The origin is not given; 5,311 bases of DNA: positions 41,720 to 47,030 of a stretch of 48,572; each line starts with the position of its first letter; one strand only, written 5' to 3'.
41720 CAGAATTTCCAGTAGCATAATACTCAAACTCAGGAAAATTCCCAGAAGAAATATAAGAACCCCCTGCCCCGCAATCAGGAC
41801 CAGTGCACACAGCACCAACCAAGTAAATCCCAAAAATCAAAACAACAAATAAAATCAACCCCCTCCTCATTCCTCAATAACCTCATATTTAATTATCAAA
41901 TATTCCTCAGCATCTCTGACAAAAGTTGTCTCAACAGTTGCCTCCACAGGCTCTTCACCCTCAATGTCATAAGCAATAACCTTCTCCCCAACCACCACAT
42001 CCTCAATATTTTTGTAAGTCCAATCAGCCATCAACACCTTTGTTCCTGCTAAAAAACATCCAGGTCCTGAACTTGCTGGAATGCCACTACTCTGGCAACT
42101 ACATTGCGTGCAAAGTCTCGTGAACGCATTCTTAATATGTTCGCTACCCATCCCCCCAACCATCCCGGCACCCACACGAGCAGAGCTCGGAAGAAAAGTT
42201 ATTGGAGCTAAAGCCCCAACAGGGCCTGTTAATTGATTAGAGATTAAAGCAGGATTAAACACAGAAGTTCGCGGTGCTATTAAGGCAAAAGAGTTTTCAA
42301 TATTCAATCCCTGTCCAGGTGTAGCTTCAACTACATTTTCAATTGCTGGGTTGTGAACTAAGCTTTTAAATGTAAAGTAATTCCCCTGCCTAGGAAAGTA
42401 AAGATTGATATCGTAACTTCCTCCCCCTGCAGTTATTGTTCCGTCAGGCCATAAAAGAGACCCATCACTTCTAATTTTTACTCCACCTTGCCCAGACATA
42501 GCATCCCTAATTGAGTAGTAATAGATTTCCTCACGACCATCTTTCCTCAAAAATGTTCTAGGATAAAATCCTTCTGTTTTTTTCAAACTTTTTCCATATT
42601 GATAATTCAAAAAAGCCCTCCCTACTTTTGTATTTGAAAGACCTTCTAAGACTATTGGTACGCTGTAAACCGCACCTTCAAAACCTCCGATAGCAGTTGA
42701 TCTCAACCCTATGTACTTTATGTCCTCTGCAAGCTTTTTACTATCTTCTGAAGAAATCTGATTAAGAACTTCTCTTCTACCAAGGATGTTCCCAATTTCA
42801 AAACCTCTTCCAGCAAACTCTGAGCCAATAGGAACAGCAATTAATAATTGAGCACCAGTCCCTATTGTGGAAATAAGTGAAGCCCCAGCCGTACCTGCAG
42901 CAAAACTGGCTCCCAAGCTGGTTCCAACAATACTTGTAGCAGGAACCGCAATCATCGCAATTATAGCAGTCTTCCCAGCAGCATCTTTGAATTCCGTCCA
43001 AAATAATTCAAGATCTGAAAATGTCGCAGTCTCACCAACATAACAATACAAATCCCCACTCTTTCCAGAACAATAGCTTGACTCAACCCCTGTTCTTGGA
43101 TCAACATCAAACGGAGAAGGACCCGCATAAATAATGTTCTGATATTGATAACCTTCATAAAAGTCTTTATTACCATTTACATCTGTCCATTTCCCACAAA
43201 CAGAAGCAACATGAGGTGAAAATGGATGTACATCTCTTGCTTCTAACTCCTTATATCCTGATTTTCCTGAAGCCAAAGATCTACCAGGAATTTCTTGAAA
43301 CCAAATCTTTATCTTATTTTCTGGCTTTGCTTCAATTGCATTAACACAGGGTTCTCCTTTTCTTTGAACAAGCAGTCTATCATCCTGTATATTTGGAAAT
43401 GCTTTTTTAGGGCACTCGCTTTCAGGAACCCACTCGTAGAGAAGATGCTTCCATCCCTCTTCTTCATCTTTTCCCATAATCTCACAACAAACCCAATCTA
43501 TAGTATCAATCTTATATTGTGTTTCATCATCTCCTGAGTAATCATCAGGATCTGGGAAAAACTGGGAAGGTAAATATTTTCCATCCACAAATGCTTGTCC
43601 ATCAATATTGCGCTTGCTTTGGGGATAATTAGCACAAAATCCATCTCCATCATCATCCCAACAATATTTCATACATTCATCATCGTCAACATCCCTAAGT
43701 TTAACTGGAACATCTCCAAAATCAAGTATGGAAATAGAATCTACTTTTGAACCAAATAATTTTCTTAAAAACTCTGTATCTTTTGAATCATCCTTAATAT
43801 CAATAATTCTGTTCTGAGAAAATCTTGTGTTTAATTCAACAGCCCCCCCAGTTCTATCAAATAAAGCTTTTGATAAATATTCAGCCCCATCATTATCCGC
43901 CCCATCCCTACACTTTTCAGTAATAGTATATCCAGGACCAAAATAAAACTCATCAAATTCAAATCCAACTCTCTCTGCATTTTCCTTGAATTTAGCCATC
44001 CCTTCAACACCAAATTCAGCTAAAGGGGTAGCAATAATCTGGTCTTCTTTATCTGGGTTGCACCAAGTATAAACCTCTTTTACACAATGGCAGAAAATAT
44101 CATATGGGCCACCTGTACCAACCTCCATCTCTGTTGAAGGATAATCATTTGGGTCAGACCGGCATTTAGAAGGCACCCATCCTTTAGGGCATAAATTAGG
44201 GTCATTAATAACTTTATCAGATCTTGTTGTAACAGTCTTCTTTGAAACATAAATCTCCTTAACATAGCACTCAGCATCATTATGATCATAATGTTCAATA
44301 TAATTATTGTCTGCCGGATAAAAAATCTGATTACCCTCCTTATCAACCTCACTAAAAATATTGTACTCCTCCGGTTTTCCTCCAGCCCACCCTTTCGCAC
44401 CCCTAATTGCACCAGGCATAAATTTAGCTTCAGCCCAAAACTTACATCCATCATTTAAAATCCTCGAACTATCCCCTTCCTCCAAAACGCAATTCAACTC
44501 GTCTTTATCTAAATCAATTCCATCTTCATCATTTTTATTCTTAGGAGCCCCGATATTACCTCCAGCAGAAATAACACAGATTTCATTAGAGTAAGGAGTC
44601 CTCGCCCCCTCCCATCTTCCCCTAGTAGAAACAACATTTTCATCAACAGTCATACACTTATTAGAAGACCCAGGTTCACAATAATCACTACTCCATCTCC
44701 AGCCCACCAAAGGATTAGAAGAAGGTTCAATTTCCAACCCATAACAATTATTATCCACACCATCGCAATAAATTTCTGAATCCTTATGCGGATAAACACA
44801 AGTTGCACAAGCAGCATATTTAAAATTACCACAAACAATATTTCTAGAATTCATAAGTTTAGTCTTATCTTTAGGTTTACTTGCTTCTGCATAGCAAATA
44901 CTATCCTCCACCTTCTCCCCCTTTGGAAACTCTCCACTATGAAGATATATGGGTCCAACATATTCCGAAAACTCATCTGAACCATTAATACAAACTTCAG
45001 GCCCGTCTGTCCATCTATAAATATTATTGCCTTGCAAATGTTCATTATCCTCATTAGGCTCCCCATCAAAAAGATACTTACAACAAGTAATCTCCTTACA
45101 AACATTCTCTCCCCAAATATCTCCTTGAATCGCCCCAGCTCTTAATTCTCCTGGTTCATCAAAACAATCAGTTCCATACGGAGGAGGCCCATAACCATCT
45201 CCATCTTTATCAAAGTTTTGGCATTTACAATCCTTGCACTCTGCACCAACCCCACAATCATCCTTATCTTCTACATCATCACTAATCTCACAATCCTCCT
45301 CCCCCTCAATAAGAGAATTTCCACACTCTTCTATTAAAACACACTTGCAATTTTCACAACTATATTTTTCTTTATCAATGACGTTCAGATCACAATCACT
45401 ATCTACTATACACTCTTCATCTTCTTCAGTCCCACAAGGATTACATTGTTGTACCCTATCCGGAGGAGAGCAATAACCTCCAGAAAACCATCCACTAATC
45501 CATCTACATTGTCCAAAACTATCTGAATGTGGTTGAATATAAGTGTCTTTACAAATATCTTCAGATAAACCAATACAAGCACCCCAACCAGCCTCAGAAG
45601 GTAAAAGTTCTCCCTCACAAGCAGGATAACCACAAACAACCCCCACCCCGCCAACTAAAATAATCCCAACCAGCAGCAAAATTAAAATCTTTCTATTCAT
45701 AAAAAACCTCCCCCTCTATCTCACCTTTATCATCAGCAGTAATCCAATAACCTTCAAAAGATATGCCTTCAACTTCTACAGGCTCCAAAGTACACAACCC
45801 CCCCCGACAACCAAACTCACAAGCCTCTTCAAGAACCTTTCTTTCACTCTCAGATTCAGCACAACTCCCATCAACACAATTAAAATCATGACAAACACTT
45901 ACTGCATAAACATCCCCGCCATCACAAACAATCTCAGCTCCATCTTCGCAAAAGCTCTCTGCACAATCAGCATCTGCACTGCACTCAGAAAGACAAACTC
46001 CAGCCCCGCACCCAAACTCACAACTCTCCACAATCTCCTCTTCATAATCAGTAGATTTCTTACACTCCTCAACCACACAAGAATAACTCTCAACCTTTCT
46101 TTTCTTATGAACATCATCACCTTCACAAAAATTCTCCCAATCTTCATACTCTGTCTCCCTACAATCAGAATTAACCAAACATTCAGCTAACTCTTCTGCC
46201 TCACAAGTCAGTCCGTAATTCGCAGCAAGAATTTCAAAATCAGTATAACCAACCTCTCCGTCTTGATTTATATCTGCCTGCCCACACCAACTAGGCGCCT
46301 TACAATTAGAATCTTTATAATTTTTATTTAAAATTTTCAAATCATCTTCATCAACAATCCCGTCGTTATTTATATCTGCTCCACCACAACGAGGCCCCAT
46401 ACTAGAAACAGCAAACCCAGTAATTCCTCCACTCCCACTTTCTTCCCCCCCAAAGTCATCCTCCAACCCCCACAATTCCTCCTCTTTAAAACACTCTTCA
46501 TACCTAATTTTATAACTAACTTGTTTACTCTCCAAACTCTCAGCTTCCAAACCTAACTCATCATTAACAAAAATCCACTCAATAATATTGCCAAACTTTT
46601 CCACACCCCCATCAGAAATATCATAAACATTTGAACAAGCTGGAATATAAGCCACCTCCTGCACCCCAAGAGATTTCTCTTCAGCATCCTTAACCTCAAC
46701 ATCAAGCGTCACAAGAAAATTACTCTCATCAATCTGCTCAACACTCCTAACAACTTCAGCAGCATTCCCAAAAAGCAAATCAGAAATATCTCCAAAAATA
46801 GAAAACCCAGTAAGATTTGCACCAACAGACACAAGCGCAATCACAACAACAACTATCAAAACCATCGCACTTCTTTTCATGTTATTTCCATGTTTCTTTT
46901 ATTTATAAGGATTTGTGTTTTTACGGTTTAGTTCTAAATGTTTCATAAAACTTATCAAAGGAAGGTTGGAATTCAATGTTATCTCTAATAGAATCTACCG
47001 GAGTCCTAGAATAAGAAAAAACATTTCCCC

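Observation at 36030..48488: Split Hint/intein: one N-half on a giant surface protein, three secreted C-halves on different cargo domains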

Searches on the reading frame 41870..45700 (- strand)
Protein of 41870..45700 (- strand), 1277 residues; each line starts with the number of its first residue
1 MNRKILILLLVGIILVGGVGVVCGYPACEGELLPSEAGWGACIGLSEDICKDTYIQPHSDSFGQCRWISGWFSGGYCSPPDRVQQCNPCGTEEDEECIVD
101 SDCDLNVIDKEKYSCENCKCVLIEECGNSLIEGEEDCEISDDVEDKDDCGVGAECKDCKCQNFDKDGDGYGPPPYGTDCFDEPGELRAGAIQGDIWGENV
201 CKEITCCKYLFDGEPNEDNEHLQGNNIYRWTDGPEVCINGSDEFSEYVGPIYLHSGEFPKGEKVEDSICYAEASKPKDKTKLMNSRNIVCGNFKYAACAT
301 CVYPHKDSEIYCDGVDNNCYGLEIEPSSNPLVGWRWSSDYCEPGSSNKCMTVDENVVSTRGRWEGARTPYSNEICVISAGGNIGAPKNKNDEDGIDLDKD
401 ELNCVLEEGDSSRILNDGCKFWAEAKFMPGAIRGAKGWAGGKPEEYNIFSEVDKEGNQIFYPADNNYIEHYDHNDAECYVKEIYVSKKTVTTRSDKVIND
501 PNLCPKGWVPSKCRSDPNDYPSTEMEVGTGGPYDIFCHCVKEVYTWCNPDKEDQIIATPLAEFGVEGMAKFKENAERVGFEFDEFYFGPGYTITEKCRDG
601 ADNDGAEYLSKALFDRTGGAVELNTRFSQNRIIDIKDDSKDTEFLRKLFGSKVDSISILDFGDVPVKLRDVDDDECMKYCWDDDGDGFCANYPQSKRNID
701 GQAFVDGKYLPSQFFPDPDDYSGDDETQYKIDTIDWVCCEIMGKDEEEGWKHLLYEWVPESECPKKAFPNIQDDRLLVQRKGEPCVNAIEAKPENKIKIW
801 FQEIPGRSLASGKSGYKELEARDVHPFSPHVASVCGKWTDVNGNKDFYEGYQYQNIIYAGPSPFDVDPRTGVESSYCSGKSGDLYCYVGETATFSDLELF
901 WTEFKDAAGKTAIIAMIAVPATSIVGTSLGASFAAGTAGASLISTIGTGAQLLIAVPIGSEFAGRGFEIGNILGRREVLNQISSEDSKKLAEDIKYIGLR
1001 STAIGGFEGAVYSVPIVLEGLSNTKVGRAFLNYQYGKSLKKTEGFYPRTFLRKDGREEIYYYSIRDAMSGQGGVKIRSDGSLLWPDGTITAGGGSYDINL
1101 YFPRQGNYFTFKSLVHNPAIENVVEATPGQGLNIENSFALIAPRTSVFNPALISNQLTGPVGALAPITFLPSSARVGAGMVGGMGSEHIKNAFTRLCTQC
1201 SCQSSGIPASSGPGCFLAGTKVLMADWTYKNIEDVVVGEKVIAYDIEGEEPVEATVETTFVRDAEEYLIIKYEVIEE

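Call 3: search_protein_families(library=pfam, proteins=[window:41870-45700:-], max_evalue=1)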
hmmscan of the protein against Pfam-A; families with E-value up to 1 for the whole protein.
window:41870-45700:- (1277 aa): 3 families
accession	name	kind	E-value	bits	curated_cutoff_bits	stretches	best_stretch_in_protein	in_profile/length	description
PF05203.21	Hom_end_hint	-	8.4e-06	26.4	32.1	1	1215-1245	1-31/228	Hom_end-associated Hint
PF01079.26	Hint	-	0.0043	17.1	29.7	1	1209-1265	7-62/213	Hint module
PF07591.16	PT-HINT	-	0.096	13.4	27.7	1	1228-1271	7-50/137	Pretoxin HINT domain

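Call 64: find_encoding_contigs(protein=window:41870-45700:-, flank=10000, max_places=4)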
Protein window:41870-45700:- (1277 aa): 2 contigs read that carry it; 1 place shown.
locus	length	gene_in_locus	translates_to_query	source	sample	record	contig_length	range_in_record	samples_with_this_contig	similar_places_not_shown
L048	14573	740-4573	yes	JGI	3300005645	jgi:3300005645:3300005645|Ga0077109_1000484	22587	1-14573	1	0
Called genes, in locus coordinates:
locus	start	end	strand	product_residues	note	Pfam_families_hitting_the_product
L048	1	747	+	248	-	?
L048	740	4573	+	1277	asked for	PF05203:Hom_end_hint (weak)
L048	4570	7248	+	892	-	-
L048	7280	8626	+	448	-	PF07591:PT-HINT (weak)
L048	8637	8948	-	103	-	-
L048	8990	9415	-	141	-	-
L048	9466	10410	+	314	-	PF07591:PT-HINT (weak)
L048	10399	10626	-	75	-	-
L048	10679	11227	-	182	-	-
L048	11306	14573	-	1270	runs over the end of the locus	PF00521:DNA_topoisoIV, PF14890:Intein_splicing, PF14527:LAGLIDADG_WhiA (faint), PF14528:LAGLIDADG_3, PF00521:DNA_topoisoIV, PF03989:DNA_gyraseA_C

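Call 78: search_protein_families(library=ncbifam, proteins=[window:41870-45700:-], max_evalue=0.01)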
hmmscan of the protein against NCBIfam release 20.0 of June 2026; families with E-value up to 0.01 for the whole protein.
window:41870-45700:- (1277 aa): 0 families

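Call 97: list_cluster_members(proteins=[window:41870-45700:-, window:36033-36974:-, window:39195-41870:-])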
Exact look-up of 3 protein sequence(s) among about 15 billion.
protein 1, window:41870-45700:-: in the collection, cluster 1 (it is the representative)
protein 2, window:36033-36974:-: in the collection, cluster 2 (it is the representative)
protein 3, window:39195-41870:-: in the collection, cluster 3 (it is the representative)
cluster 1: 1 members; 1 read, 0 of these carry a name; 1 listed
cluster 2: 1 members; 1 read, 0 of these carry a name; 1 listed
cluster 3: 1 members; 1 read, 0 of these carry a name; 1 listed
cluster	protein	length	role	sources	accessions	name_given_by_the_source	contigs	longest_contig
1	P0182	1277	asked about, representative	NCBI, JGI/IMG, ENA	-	-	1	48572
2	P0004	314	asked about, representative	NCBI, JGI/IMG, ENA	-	-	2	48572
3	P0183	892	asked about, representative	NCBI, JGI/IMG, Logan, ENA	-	-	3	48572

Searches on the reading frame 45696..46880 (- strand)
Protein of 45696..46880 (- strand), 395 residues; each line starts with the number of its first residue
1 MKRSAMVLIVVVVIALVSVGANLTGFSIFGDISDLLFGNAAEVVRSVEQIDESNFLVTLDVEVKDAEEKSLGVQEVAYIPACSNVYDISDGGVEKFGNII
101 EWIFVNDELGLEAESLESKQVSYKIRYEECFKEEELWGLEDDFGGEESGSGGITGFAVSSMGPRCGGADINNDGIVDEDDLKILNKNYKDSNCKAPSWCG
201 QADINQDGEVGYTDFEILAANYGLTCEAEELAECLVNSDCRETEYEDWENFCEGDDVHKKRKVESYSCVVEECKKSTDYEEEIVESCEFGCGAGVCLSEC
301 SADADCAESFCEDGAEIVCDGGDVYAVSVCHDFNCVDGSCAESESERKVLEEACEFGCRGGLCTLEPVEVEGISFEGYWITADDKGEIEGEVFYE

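Call 3: search_protein_families(library=pfam, proteins=[window:45696-46880:-], max_evalue=1)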
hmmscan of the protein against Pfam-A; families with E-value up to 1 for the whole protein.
window:45696-46880:- (395 aa): 3 families
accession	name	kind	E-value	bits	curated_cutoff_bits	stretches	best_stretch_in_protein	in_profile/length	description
PF00404.24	Dockerin_1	-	6.1e-06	26.8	22.9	1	169-219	3-53/57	Dockerin type I domain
PF13499.12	EF-hand_7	-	0.00034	21.4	30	1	169-218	12-65/67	EF-hand domain pair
PF00036.39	EF-hand_1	-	0.055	13.5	25.4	0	168-182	9-23/29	EF hand domain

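Call 78: search_protein_families(library=ncbifam, proteins=[window:45696-46880:-], max_evalue=0.01)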
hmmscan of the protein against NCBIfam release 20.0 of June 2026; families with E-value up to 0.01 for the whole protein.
window:45696-46880:- (395 aa): 0 families
